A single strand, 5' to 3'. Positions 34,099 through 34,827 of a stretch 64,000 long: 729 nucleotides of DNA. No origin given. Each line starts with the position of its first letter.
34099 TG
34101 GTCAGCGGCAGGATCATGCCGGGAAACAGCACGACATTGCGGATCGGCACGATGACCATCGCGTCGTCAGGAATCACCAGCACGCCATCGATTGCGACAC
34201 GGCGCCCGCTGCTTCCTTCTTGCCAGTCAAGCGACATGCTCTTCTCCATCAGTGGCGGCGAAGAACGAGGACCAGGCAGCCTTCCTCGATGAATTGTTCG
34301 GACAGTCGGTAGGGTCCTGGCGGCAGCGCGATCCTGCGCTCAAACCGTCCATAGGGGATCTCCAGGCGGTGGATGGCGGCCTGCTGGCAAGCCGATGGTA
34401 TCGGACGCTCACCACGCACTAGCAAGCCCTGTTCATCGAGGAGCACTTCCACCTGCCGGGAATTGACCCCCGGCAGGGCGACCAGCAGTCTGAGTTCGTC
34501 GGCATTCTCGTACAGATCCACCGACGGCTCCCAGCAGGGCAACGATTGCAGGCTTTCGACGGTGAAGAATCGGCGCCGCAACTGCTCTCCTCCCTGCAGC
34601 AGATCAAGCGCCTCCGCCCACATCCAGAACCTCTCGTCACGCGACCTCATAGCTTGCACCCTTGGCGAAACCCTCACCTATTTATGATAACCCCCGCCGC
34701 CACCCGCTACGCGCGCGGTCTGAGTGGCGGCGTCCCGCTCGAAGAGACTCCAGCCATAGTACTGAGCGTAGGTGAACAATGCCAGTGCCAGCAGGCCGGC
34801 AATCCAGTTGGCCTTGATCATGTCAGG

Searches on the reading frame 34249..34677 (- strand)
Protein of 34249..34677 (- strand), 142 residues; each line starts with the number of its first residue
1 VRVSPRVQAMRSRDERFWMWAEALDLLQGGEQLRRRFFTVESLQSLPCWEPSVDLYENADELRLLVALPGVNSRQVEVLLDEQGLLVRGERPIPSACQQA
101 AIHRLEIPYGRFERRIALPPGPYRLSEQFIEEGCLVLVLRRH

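Call 3: search_protein_families(library=pfam, proteins=[window:34249-34677:-], max_evalue=0.01)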
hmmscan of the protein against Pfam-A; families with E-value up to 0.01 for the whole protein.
window:34249-34677:- (142 aa): 2 families
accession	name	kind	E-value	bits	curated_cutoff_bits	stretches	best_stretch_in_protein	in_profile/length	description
PF00011.27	HSP20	-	3e-06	27.7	20.8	1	56-121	3-66/102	Hsp20/alpha crystallin family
PF17886.7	ArsA_HSP20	-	0.0055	16.7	22.5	0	60-120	2-42/63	HSP20-like domain found in ArsA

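Call 4: search_protein_families(library=ncbifam, proteins=[window:34249-34677:-], max_evalue=0.01)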
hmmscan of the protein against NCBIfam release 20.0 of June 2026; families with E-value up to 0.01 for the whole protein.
window:34249-34677:- (142 aa): 2 families
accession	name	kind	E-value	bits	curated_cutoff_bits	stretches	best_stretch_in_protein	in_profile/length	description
NF041799.1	Hsp14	equivalog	8.7e-06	25.7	100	1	48-119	16-84/118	archaeal heat shock protein Hsp14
NF041800.1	Hsp20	equivalog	0.00014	21.6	140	1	48-89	71-112/162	archaeal heat shock protein Hsp20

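Call 13: find_homologous_proteins(query=window:34249-34677:-)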
Query window:34249-34677:- (142 aa): 2723 proteins with E <= 0.001 among 2813 candidates; the best 120 are listed.
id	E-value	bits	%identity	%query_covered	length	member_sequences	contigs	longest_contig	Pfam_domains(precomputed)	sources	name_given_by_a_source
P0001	1.9e-81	289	99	94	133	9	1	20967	PF00011.28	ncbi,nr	ncbi:MAG: Hsp20/alpha crystallin family protein [Candidatus Accumulibacter sp.]|nr:Hsp20/alpha cryst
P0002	3.6e-77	275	93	94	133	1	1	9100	PF00011.28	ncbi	-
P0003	3.1e-67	243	90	87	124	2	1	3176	PF00011.28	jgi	jgi:HSP20 family molecular chaperone IbpA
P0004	5.1e-67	242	90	87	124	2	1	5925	PF00011.28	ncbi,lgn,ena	-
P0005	8.1e-66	238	80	93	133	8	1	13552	PF00011.28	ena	-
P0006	1.1e-63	231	81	92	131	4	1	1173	PF00011.28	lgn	-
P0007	1.9e-63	230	80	93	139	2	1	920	-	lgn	-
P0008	5.3e-63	229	80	93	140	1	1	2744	PF00011.28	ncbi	-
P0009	5.7e-62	226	78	92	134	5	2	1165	-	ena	-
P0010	2.1e-60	221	81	87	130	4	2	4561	PF00011.28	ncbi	-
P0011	2.7e-60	220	73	93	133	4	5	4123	PF00011.28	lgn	-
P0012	3.8e-60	220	73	94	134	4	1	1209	-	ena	-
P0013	4.6e-60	220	71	93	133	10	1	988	PF00011.28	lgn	-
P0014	5.3e-60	219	74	93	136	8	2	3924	PF00011.28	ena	-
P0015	1.2e-59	218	75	92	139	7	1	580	PF00011.28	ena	-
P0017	2.8e-59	217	76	93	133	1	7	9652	PF00011.28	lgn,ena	-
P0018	4.3e-59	216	72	93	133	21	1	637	PF00011.28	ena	-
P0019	9.0e-59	215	74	92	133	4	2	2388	PF00011.28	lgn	-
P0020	1.7e-58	214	71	93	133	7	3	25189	PF00011.28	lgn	-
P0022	8.9e-58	212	72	92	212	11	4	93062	PF00011.28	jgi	-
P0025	9.7e-57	209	69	93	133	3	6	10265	PF00011.28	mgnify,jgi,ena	mgnify:FL=1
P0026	1.7e-56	208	70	93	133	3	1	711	PF00011.28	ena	-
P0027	2.5e-56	207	72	93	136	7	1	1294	PF00011.28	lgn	-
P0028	2.9e-56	207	70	93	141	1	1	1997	PF00011.28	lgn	-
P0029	4.6e-56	207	69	93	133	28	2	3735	PF00011.28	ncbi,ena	-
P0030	6.7e-56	206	69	92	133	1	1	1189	PF00011.28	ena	-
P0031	8.7e-56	206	70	93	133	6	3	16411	PF00011.28,PF17886.8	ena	-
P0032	5.1e-55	203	69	93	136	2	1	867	PF00011.28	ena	-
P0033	8.8e-55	202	75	87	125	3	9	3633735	PF00011.28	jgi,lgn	jgi:HSP20 family protein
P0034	8.9e-55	202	70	93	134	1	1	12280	PF00011.28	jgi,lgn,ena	-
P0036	1.7e-54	201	66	93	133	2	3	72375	PF00011.28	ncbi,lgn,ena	-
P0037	3.2e-54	201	68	92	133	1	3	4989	PF00011.28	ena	-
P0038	3.7e-54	200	70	93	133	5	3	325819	PF00011.28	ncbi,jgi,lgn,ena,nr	ncbi:MAG TPA: Hsp20/alpha crystallin family protein [Rhodocyclaceae bacterium]|nr:Hsp20/alpha crysta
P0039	4.2e-54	200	75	87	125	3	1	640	PF00011.28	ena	-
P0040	4.3e-54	200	67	93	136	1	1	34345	PF00011.28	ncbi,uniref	ncbi:Hsp20/alpha crystallin family protein [Propionivibrio sp.]|uniref:Hsp20/alpha crystallin family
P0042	6.2e-54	200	69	93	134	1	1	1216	PF00011.28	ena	-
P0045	9.0e-54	199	65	93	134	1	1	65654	PF00011.28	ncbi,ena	-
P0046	1.2e-53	199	66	93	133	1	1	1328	PF00011.28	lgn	-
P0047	1.3e-53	199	67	93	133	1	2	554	PF00011.28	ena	-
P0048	1.4e-53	198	66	93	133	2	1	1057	PF00011.28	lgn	-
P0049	1.9e-53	198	67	93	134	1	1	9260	PF00011.28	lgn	-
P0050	2.1e-53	198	71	87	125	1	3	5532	PF00011.28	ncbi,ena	-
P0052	6.5e-53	196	66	92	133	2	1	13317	PF00011.28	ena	-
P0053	9.6e-53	196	67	93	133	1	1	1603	PF00011.28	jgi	jgi:HSP20 family protein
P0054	1.3e-52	195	65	93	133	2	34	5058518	PF00011.28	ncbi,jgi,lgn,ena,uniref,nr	ncbi:Hsp20/alpha crystallin family protein [Accumulibacter sp.]|jgi:HSP20 family protein|uniref:SHSP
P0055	1.6e-52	195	72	87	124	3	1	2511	PF00011.28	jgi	-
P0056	3.1e-52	194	66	93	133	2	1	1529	PF00011.28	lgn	-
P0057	4.8e-52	194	65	93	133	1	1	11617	PF00011.28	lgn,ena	-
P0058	4.8e-52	194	65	93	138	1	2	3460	PF00011.28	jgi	jgi:HSP20 family protein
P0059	5.2e-52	193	67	92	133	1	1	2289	PF00011.28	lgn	-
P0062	6.7e-52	193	65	92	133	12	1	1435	PF00011.28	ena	-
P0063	6.7e-52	193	65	93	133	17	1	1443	PF00011.28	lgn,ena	-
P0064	6.7e-52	193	66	93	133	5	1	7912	PF00011.28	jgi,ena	-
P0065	6.9e-52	193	64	93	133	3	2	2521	PF00011.28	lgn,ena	-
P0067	1.3e-51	192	67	94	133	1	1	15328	PF00011.28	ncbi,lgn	-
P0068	2.5e-51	191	65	92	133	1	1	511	PF00011.28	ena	-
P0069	2.8e-51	191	63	92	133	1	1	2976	PF00011.28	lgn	-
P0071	3.7e-51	191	66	93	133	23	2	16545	PF00011.28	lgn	-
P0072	5.5e-51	190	64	93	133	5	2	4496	PF00011.28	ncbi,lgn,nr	ncbi:MAG TPA: Hsp20/alpha crystallin family protein [Azonexus sp.]|nr:Hsp20/alpha crystallin family 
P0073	6.6e-51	190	65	92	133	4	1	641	PF00011.28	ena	-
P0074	6.7e-51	190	64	93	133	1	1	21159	PF00011.28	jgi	jgi:HSP20 family protein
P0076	7.2e-51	190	63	95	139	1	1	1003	PF00011.28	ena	-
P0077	8.4e-51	189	67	92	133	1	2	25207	PF00011.28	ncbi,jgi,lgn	-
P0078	9.0e-51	189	64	92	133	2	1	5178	PF00011.28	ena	-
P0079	1.1e-50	189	64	92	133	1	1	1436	PF00011.28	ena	-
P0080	1.6e-50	189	66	88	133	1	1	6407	PF00011.28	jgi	jgi:HSP20 family protein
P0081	2.1e-50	188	63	93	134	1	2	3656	PF00011.28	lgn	-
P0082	2.4e-50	188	67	92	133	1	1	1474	PF00011.28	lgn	-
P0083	2.9e-50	188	62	92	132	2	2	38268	PF00011.28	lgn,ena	-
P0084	5.2e-50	187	62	93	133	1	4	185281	PF00011.28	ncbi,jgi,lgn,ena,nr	ncbi:MAG: hypothetical protein H6R17_2828 [Proteobacteria bacterium]|nr:hypothetical protein [Pseudo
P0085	6.1e-50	187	64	92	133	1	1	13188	PF00011.28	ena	-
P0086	1.0e-49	186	63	91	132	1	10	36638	PF00011.28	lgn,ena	-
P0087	1.1e-49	186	65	93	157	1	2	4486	PF00011.28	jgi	jgi:HSP20 family protein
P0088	1.5e-49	185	65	92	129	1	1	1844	PF00011.28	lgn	-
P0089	4.0e-49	184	65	93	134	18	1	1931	PF00011.28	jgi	-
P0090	4.7e-49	184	63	92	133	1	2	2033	PF00011.28,PF17886.8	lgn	-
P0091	6.1e-49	183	64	89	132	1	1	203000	PF00011.28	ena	-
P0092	1.0e-48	183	64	93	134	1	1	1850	PF00011.28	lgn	-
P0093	1.1e-48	183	61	93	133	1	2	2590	PF00011.28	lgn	-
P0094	1.4e-48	182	64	93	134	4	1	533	PF00011.28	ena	-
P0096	2.0e-48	182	60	92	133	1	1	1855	PF00011.28,PF17886.8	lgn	-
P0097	2.6e-48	181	64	93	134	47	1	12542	PF00011.28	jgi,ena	jgi:HSP20 family protein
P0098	2.7e-48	181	63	92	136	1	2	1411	PF00011.28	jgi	-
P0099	2.9e-48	181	71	82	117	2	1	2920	PF00011.28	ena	-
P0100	3.2e-48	181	64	93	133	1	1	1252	PF00011.28,PF17886.8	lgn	-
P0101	3.6e-48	181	62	93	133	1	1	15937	PF00011.28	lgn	-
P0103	4.3e-48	181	61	92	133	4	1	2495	PF00011.28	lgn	-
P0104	4.5e-48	181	64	93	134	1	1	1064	PF00011.28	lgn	-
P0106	5.7e-48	180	64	93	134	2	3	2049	PF00011.28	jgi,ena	-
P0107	6.4e-48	180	63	90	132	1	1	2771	PF00011.28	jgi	jgi:HSP20 family protein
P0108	6.6e-48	180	64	93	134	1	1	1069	PF00011.28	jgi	-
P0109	6.8e-48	180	65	93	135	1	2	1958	PF00011.28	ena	-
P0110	6.9e-48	180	64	93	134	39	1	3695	PF00011.28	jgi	-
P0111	7.5e-48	180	62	93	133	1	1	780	PF00011.28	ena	-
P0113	9.9e-48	180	65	93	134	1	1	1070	PF00011.28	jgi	jgi:HSP20 family protein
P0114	1.1e-47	179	62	93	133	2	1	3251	PF00011.28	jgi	jgi:HSP20 family protein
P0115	1.1e-47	179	63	93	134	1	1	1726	PF00011.28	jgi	-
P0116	1.4e-47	179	64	93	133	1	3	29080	PF00011.28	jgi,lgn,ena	jgi:HSP20 family molecular chaperone IbpA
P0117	1.5e-47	179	63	94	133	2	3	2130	PF00011.28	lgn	-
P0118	1.6e-47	179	62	94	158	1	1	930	PF00011.28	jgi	jgi:HSP20 family molecular chaperone IbpA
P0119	1.7e-47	179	64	93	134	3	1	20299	PF00011.28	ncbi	-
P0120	1.7e-47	179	64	92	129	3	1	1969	PF00011.28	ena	-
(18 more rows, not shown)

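Call 17: find_encoding_contigs(protein=P0001, flank=10000, max_places=4)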
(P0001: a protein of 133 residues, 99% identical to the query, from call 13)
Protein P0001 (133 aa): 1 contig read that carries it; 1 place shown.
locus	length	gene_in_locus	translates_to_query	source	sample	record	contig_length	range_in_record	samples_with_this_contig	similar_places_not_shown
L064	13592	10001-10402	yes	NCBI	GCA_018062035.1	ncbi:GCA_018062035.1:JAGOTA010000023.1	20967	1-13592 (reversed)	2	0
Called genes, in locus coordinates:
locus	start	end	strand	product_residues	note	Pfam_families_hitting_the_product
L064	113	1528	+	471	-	PF03951:Gln-synt_N, PF00120:Gln-synt_C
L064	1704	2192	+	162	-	PF13511:DUF4124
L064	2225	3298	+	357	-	PF00512:HisKA, PF02518:HATPase_c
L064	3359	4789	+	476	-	PF00072:Response_reg, PF00158:Sigma54_activat, PF14532:Sigma54_activ_2, PF07728:AAA_5, PF25601:AAA_lid_14, PF02954:HTH_8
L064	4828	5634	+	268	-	PF03099:BPL_LplA_LipB, PF16917:BPL_LplA_LipB_2 (weak)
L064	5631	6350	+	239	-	PF03309:Pan_kinase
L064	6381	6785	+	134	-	PF03994:DUF350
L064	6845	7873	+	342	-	PF13421:Band_7_1, PF01145:Band_7, PF09851:SHOCT (weak)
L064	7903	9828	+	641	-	PF13785:DUF4178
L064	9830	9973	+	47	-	-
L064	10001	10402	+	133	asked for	PF00011:HSP20 (weak)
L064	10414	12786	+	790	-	PF02190:LON_substr_bdg, PF00004:AAA, PF07728:AAA_5, PF22667:Lon_lid, PF05362:Lon_C, PF13541:ChlI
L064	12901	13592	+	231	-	PF03435:Sacchrp_dh_NADP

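Call 18: find_encoding_contigs(protein=P0054, flank=10000, max_places=3)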
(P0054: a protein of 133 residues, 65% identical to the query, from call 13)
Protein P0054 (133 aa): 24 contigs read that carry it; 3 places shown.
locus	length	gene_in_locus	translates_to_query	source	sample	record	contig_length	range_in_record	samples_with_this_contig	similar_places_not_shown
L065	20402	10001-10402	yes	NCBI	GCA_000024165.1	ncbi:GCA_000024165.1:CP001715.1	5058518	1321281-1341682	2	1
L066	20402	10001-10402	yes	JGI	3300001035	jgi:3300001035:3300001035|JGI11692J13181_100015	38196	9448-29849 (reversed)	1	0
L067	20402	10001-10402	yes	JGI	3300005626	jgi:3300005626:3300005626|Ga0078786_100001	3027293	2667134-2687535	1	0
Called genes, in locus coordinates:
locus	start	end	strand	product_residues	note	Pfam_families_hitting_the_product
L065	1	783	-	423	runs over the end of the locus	PF13609:Porin_4, PF00267:Porin_1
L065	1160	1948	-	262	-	PF00218:IGPS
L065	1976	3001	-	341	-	PF02885:Glycos_trans_3N, PF00591:Glycos_transf_3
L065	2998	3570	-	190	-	PF00117:GATase, PF07722:Peptidase_C26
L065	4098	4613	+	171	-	PF11937:DUF3455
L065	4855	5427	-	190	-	PF00300:His_Phos_1 (weak)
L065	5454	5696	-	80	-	-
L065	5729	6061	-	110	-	PF11911:DUF3429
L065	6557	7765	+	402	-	PF04187:Cofac_haem_bdg, PF00595:PDZ (weak), PF13180:PDZ_2 (weak), PF17820:PDZ_6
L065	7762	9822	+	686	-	PF01433:Peptidase_M1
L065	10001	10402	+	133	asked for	PF00011:HSP20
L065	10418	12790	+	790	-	PF02190:LON_substr_bdg, PF00004:AAA, PF07728:AAA_5, PF22667:Lon_lid, PF05362:Lon_C, PF13541:ChlI (weak)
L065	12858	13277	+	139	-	-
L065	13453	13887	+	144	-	-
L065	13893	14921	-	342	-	PF12760:Zn_ribbon_IS1595, PF12762:DDE_Tnp_IS1595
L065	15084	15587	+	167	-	PF04981:NMD3 (faint)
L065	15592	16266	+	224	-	PF01135:PCMT, PF00398:RrnaAD (weak), PF13847:Methyltransf_31 (weak), PF13649:Methyltransf_25 (weak)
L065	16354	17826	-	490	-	PF04715:, PF00425:Chorismate_bind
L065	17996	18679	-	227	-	PF00702:Hydrolase, PF12710:HAD (weak), PF13419:HAD_2, PF13242:Hydrolase_like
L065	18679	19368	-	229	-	PF00834:Ribul_P_3_epim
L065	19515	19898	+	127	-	PF04379:DUF525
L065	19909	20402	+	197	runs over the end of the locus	PF13847:Methyltransf_31, PF08241:Methyltransf_11, PF08242:Methyltransf_12, PF13649:Methyltransf_25, PF01209:Ubie_methyltran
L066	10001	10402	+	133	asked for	PF00011:HSP20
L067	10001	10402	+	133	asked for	PF00011:HSP20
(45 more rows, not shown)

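Call 20: find_encoding_contigs(protein=P0002, flank=10000, max_places=2)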
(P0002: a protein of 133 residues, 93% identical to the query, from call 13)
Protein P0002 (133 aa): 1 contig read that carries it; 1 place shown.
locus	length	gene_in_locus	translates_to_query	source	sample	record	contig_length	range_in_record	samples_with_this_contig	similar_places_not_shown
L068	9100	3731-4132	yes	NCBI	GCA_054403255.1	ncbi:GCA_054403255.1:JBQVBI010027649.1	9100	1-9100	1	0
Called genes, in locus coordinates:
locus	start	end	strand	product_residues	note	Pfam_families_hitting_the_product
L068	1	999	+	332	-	?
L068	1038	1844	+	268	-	PF03099:BPL_LplA_LipB, PF16917:BPL_LplA_LipB_2 (weak)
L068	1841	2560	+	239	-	PF03309:Pan_kinase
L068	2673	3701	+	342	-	PF13421:Band_7_1, PF01145:Band_7, PF09851:SHOCT (weak)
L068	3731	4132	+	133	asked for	PF00011:HSP20 (weak)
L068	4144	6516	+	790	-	PF02190:LON_substr_bdg, PF00004:AAA, PF07728:AAA_5, PF22667:Lon_lid, PF05362:Lon_C, PF13541:ChlI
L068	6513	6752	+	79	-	PF03435:Sacchrp_dh_NADP (weak)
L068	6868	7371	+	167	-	-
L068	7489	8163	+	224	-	PF01135:PCMT, PF00398:RrnaAD (weak), PF13847:Methyltransf_31 (weak), PF08241:Methyltransf_11, PF13649:Methyltransf_25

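Call 21: find_encoding_contigs(protein=P0005, flank=10000, max_places=2)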
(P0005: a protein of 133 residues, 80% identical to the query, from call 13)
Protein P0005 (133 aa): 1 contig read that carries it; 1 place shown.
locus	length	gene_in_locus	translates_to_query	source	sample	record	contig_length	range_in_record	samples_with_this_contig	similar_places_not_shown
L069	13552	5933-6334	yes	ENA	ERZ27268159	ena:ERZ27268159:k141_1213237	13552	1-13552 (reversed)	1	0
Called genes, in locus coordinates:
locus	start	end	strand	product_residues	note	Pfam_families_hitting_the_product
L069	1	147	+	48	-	?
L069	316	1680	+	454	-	PF00291:PALP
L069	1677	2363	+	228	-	PF05036:SPOR (weak)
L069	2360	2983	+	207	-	PF01121:CoaE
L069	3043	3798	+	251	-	PF07072:ZapD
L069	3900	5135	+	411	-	PF07690:MFS_1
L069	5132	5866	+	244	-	PF13302:Acetyltransf_3, PF00583:Acetyltransf_1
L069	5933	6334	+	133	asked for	PF00011:HSP20 (weak)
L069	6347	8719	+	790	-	PF02190:LON_substr_bdg, PF00004:AAA, PF07728:AAA_5, PF22667:Lon_lid, PF05362:Lon_C, PF13541:ChlI (weak)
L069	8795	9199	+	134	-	-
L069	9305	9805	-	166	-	PF01161:PBP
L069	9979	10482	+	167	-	PF04981:NMD3 (faint)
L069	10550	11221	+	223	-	PF01135:PCMT, PF00398:RrnaAD (weak), PF13649:Methyltransf_25 (weak), PF13847:Methyltransf_31, PF08241:Methyltransf_11 (weak)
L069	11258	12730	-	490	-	PF04715:, PF00425:Chorismate_bind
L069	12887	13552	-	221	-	?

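Call 26: search_protein_families(library=pfam, proteins=[L065:12858-13277:+, L065:13453-13887:+, L065:15084-15587:+], max_evalue=0.001)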
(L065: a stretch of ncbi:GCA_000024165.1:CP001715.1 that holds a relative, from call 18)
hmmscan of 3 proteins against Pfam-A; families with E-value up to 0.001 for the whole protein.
L065:12858-13277:+ (139 aa): 0 families

L065:13453-13887:+ (144 aa): 0 families

L065:15084-15587:+ (167 aa): 1 family
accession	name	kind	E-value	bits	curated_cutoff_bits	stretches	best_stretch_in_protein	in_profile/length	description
PF04981.18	NMD3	-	1.5e-06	28.4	24.9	0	61-151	129-218/243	NMD3 family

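Call 32: find_related_loci(query=A1, collection=metagenome_contigs, flank=8000)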
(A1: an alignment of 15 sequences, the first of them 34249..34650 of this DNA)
Query A1 (133 aa) in metagenome_contigs; peptide patterns used: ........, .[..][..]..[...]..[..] (x = any residue, [..] = any of these).
600 stretches matched a pattern (row limit reached: there are more); 429 encode a relative of the query (tblastn E <= 1e-3); the best 80 are kept; 80 distinct loci.
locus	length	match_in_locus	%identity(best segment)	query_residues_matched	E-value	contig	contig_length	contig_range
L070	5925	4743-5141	90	1-133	2e-77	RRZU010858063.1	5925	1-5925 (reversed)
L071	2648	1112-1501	82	1-130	1e-69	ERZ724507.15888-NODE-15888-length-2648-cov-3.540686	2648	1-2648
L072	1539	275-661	81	1-131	2e-69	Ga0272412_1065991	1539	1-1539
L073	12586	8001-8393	79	1-131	2e-65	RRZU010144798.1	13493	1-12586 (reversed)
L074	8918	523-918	77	1-132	2e-65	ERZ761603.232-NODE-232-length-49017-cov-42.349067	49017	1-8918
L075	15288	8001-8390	77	1-130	7e-65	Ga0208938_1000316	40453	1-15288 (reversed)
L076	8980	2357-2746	77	1-130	7e-65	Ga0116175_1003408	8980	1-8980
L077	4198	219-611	77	1-131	1e-64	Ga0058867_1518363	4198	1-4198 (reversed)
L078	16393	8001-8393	75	1-131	3e-64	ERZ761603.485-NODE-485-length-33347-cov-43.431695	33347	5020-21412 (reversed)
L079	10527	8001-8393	76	1-131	2e-63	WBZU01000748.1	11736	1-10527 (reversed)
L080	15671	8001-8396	71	1-132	9e-63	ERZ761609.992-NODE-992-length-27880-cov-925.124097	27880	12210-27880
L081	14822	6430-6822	76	1-131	1e-62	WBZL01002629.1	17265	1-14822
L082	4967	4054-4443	72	1-130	3e-61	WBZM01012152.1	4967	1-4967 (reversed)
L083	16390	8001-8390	72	1-130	4e-61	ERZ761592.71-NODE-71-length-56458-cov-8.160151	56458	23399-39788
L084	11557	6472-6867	73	1-132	3e-61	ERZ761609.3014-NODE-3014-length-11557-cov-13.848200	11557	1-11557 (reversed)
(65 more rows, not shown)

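Call 38: search_protein_families(library=padloc, proteins=[window:34249-34650:-], max_evalue=0.001)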
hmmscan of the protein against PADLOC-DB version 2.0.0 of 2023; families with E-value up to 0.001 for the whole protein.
window:34249-34650:- (133 aa): 0 families

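Call 56: search_solved_structures(query=A1, max_evalue=0.01)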
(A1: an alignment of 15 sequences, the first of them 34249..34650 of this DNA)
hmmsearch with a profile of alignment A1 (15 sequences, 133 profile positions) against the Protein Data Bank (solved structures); distinct sequences matched with E-value up to 0.01: 27.
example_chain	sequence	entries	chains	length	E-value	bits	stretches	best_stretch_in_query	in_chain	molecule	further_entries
5j7n_A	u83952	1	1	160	1.6e-13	53.8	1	33-111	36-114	Low molecular weight heat shock protein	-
3gt6_A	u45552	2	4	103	1.9e-13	53.6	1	39-111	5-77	Low molecular weight heat shock protein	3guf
3gla_A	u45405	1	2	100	2.6e-13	53.1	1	40-111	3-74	Low molecular weight heat shock protein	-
6ewn_A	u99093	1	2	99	5.5e-11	45.7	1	41-130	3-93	HspA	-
5ds2_A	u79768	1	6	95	1.9e-07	34.2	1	48-128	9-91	18.1 kDa class I heat shock protein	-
2h50_A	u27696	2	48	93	3.3e-07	33.4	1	52-128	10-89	small heat shock protein Hsp26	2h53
2byu_A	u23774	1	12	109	4.3e-07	33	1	52-128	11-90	HEAT SHOCK PROTEIN 16.9B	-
1gme_A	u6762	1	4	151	7.2e-07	32.3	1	52-128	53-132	HEAT SHOCK PROTEIN 16.9B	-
4fei_A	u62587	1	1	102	2.2e-06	30.8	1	40-111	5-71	Heat shock protein-related protein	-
3w1z_A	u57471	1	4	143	3.9e-06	29.9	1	41-130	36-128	Heat shock protein 16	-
5ds1_A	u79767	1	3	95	4.1e-06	29.9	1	44-130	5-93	17.1 kDa class II heat shock protein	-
6l6m_A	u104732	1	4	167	9.3e-06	28.7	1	38-127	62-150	Heat shock protein hsp20 family putative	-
4ylb_A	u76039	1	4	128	0.00016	24.7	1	41-95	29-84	Heat shock protein Hsp20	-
4yl9_A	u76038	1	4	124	0.00016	24.7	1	41-94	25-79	Heat shock protein Hsp20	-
4ylc_A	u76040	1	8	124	0.00016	24.7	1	41-94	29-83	Heat shock protein Hsp20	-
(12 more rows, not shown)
